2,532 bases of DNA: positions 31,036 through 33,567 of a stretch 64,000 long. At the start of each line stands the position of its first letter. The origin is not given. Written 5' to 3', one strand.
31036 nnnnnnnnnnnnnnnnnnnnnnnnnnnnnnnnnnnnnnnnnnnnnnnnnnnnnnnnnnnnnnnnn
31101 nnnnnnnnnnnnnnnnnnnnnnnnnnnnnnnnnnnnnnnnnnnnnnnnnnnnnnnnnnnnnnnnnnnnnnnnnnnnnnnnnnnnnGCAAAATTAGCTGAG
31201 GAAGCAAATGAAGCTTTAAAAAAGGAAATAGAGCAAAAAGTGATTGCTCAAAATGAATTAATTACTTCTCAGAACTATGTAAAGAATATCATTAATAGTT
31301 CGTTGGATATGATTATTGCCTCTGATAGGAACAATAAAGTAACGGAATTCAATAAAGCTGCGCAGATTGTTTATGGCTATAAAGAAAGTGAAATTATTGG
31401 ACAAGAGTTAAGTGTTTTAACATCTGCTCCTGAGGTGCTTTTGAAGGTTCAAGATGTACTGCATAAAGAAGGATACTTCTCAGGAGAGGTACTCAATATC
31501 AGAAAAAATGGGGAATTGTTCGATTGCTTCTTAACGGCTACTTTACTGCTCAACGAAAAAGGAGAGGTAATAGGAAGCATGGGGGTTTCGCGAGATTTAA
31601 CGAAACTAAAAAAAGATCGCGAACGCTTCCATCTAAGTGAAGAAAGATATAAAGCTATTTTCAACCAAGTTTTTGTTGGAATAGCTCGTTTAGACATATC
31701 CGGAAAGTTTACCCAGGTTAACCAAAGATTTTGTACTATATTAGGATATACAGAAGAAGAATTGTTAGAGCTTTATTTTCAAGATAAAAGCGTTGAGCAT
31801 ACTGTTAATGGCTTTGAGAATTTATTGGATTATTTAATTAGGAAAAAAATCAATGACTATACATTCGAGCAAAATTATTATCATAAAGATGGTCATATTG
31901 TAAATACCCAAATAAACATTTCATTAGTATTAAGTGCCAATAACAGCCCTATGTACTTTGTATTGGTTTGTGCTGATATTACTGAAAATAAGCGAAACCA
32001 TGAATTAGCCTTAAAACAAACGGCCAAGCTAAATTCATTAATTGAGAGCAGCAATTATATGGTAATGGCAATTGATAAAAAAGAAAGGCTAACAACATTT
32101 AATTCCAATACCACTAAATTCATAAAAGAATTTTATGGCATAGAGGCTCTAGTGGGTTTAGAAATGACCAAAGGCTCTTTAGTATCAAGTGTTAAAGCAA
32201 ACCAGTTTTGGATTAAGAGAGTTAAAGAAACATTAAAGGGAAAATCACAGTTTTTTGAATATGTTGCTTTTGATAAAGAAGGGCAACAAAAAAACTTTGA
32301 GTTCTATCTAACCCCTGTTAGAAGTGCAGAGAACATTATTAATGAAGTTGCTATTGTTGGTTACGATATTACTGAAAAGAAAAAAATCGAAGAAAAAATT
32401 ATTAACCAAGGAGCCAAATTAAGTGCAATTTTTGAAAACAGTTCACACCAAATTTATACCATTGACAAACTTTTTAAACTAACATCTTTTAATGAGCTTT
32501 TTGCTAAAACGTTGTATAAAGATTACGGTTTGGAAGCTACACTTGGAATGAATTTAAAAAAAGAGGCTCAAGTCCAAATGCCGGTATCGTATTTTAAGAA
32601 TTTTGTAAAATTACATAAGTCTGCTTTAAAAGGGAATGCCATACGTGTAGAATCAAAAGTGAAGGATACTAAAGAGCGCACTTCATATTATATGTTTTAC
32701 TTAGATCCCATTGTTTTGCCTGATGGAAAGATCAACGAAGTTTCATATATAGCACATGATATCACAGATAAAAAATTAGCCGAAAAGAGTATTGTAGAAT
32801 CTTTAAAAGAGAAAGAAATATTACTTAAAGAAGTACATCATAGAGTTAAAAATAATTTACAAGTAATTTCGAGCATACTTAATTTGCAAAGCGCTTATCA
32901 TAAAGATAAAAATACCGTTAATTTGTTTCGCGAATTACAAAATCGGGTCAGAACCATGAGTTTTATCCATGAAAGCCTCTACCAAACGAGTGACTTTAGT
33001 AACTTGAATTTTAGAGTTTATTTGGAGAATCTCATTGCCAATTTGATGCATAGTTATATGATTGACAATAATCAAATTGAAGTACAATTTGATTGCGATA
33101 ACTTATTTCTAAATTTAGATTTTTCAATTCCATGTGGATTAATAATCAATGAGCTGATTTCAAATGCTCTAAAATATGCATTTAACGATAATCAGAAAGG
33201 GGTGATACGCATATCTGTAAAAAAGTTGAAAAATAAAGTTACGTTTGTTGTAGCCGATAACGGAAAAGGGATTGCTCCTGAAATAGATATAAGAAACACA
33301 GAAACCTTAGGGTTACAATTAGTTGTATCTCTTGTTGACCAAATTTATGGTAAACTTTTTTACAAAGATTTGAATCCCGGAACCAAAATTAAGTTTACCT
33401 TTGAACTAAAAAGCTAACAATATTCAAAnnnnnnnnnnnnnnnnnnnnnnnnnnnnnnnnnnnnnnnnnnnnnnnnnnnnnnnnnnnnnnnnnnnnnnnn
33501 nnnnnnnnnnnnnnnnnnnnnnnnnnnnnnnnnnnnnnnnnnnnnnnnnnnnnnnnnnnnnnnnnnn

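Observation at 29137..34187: Soluble 1426-aa multi-PAS HisKA_2 kinase paired with a LytTR-type response regulator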

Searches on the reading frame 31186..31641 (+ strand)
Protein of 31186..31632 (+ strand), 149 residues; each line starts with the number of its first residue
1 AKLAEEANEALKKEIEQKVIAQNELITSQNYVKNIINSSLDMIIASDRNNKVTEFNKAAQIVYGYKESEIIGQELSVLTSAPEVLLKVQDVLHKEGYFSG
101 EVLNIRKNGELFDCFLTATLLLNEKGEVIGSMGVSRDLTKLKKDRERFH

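Call 25: search_protein_families(library=pfam, proteins=[window:31186-31632:+], max_evalue=0.1)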
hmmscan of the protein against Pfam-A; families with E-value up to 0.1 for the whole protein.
window:31186-31632:+ (149 aa): 7 families
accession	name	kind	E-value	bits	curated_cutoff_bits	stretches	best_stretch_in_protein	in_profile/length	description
PF00989.32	PAS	-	1.1e-12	48.4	22.6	1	32-137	3-112/113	PAS fold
PF13426.13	PAS_9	-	2.3e-12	47.5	27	1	42-140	3-103/103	PAS domain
PF08448.16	PAS_4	-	2.8e-08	34.4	23.1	1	37-142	2-109/110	PAS fold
PF13188.13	PAS_8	-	6.5e-05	23.1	21.8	1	32-79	3-48/65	PAS domain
PF08447.18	PAS_3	-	0.001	19.7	25.6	1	55-134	4-88/89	PAS fold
PF24313.1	Paratox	-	0.0072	16.4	27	1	94-116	12-35/59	Paratox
PF05651.19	Diacid_rec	-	0.043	13.9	23.6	0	12-73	2-60/134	Putative sugar diacid recognition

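Call 63: search_solved_structures(query=window:31234-31641:+, max_evalue=0.001, show_alignments=4)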
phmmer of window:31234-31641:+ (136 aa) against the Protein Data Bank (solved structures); distinct sequences matched with E-value up to 0.001: 24.
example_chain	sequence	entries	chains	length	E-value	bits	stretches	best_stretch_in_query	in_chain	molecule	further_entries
3lyx_A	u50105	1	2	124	1.3e-10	44.6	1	24-128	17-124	Sensory box/GGDEF domain protein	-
3ewk_A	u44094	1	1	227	8.6e-08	35.5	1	5-94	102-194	Sensor protein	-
2gj3_A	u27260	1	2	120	3.3e-07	33.6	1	29-125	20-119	Nitrogen fixation regulatory protein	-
9qq6_A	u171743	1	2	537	9.6e-07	32.1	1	29-131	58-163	histidine kinase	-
7yx0_A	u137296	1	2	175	0.00017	24.8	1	14-131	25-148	Putative regulatory protein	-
6y7u_A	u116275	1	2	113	0.00022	24.5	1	32-123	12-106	Multi-sensor hybrid histidine kinase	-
1d06_A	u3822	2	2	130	0.00034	23.9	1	14-66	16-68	nitrogen fixation regulatory protein fixL | FIXL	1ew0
2z6c_A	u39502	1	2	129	0.00039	23.7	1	46-124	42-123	Phototropin-1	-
5iu1_A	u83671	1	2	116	0.00053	23.3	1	28-114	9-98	CTR1-like protein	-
3a0r_A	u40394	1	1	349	0.00057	23.1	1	13-125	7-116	Sensor protein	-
6ywg_A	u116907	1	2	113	0.00059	23.1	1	32-123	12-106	Multi-sensor hybrid histidine kinase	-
9cmf_A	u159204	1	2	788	0.0006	23.1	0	29-63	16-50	Oxygen sensor protein DosP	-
9cdr_A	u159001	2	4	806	0.0006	23.1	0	29-63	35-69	Oxygen sensor protein DosP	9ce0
9clo_A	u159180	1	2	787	0.00066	22.9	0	29-63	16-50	Oxygen sensor protein DosP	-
9bgv_A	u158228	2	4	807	0.00067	22.9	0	29-63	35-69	Oxygen sensor protein DosP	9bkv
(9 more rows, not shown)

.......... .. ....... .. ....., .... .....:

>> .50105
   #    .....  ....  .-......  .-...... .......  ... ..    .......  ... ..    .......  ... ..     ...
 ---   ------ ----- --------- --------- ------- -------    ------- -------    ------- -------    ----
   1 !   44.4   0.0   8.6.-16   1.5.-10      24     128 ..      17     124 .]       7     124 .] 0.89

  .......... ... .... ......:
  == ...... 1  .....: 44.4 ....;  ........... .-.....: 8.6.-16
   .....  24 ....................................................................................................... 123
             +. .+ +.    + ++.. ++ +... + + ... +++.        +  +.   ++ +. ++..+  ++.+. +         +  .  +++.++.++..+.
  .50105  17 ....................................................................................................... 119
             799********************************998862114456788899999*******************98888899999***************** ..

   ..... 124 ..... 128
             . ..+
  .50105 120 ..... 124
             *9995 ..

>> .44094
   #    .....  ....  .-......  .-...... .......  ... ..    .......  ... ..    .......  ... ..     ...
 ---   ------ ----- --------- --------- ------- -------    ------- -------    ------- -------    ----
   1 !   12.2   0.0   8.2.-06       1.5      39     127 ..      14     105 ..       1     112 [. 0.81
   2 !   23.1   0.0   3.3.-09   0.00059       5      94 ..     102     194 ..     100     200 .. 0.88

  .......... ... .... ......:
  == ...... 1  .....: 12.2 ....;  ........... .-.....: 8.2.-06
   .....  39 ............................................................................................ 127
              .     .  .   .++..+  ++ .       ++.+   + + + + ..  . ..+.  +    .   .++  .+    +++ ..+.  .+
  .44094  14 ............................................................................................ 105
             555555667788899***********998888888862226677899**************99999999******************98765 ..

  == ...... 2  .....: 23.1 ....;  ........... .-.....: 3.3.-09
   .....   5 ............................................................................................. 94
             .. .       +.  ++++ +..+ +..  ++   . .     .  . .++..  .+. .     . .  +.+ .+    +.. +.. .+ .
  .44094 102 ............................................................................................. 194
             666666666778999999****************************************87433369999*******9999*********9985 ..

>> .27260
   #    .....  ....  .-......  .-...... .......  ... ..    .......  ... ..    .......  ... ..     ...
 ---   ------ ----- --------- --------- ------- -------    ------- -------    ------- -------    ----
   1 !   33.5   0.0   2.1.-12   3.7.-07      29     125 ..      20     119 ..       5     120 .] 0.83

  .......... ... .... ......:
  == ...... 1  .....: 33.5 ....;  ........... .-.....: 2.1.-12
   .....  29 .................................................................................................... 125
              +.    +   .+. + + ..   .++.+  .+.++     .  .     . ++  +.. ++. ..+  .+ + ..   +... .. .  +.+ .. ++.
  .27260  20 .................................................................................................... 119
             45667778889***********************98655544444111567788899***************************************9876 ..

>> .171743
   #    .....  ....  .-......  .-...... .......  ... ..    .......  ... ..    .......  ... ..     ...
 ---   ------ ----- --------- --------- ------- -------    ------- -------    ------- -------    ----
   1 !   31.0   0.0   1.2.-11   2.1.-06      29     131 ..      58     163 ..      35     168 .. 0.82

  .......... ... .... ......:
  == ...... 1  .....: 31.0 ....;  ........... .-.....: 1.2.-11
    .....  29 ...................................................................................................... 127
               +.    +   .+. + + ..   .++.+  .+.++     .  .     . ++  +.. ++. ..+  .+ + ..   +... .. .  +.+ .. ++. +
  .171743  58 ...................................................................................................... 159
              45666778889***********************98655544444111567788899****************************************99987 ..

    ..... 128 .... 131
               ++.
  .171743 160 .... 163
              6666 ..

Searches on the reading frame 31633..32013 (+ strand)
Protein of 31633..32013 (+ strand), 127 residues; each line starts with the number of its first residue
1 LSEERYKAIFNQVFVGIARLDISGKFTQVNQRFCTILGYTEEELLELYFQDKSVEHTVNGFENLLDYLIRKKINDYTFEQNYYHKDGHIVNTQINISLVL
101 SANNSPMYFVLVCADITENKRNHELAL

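Call 25: search_protein_families(library=pfam, proteins=[window:31633-32013:+], max_evalue=0.1)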
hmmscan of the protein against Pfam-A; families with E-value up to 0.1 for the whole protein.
window:31633-32013:+ (127 aa): 7 families
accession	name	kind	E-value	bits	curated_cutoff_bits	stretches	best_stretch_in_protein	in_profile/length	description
PF13426.13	PAS_9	-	3.6e-10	40.5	27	1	21-118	8-103/103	PAS domain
PF13188.13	PAS_8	-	2.7e-08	33.9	21.8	1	4-47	1-41/65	PAS domain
PF08447.18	PAS_3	-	1.9e-07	31.7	25.6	1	27-110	2-86/89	PAS fold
PF00989.32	PAS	-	5.5e-07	30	22.6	1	4-116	1-113/113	PAS fold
PF08448.16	PAS_4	-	2.5e-05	24.9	23.1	1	10-121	1-110/110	PAS fold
PF14598.12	PAS_11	-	0.0019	18.6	25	1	19-101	7-88/109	PAS domain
PF12860.13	PAS_7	-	0.0038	17.8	27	1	11-123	2-114/115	PAS fold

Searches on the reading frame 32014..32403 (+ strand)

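Call 25: search_protein_families(library=pfam, proteins=[window:32014-32403:+], max_evalue=0.1)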
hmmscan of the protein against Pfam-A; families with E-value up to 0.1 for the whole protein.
window:32014-32403:+ (130 aa): 3 families
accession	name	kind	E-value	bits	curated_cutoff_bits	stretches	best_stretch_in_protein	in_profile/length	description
PF13426.13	PAS_9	-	0.00012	22.8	27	1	16-121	4-103/103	PAS domain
PF08448.16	PAS_4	-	0.00077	20.1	23.1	1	69-123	55-109/110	PAS fold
PF13596.12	PAS_10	-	0.0026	18.8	22.1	1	6-120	1-106/106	PAS domain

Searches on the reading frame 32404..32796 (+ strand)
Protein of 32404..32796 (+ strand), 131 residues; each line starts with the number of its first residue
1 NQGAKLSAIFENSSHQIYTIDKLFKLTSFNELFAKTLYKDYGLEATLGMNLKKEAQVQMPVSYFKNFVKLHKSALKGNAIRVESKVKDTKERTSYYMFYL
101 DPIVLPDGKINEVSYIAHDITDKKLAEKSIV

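Call 25: search_protein_families(library=pfam, proteins=[window:32404-32796:+], max_evalue=0.1)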
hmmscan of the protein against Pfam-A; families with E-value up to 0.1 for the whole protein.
window:32404-32796:+ (131 aa): 0 families

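Call 48: search_protein_families(library=pfam, alignment_id=A1, max_evalue=0.01)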
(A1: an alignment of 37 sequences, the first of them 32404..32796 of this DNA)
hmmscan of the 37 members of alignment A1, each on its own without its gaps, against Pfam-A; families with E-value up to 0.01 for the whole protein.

A. member 1, window:32404-32796:+ (131 aa): 0 families

B. families by the number of members that match (of 37 scanned): 7 families
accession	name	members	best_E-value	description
PF08448.16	PAS_4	33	1.5e-11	PAS fold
PF13426.13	PAS_9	32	2.3e-15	PAS domain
PF00989.32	PAS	15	8.8e-12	PAS fold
PF08447.18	PAS_3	11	2.1e-05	PAS fold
PF13188.13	PAS_8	8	9.3e-06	PAS domain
PF13596.12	PAS_10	1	0.0057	PAS domain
PF12860.13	PAS_7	1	0.0071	PAS fold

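Call 49: search_solved_structures(query=A1, max_evalue=0.01)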
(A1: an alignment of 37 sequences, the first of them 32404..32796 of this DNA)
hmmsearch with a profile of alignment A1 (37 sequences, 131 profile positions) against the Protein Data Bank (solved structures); distinct sequences matched with E-value up to 0.01: 49.
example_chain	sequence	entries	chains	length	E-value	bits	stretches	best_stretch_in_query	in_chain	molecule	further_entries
6ph4_A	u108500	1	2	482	1.4e-10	45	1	61-128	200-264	Blue-light-activated histidine kinase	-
6ph3_A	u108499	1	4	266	1.1e-09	42.1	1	60-125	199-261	Blue-light-activated histidine kinase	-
6pps_A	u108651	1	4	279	1.3e-09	41.9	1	60-125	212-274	Blue-light-activated histidine kinase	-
3ewk_A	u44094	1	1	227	1.2e-07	35.4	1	22-130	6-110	Sensor protein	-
3lyx_A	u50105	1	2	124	4.9e-07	33.5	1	16-125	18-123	Sensory box/GGDEF domain protein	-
3bwl_A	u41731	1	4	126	2.1e-05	28.2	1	4-121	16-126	Sensor protein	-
5j7e_A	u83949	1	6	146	2.5e-05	28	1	63-123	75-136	Potassium voltage-gated channel subfamily H member 1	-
4hoi_A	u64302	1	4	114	3.5e-05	27.5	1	63-121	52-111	Potassium voltage-gated channel subfamily H member 1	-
5hwv_A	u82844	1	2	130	4.6e-05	27.1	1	49-129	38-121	Sensor histidine kinase TodS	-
5hwt_A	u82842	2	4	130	5.6e-05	26.9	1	49-129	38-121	Sensor histidine kinase TodS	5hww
4llo_B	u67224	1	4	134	5.8e-05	26.8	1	63-121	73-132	Potassium voltage-gated channel subfamily H member 1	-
3eeh_A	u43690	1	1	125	6.7e-05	26.6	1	10-121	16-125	putative light and redox sensing histidine kinase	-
8eow_A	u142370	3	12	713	0.00036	24.2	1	64-122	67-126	Potassium voltage-gated channel subfamily H member 1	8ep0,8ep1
6hmj_A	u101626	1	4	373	0.00054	23.7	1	71-130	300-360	Putative PAS/PAC sensor protein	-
6pbx_A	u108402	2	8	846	0.00056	23.6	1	64-122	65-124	Potassium voltage-gated channel subfamily H member 1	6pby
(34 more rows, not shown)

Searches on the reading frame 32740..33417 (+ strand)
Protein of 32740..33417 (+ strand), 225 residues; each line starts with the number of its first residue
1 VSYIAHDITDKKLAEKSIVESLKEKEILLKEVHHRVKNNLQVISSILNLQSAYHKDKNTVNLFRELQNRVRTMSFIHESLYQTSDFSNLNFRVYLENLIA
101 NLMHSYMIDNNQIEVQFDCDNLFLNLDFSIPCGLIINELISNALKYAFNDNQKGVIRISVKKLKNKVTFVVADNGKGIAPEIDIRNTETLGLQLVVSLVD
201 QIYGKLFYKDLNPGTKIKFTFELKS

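Call 30: search_solved_structures(query=window:32740-33417:+, max_evalue=0.001)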
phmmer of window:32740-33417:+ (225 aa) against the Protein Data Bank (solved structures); distinct sequences matched with E-value up to 0.001: 4.
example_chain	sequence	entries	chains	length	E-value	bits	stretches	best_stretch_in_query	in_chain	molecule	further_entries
4r39_A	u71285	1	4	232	5.1e-15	59.1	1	24-209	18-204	Blue-light-activated histidine kinase 2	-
4r3a_A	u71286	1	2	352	1.6e-14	57.4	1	24-209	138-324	Blue-light-activated histidine kinase 2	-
5epv_A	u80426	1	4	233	4.3e-06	29.9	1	8-164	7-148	Blue-light-activated histidine kinase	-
6ph4_A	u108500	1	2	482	1.2e-05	28.4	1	5-163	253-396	Blue-light-activated histidine kinase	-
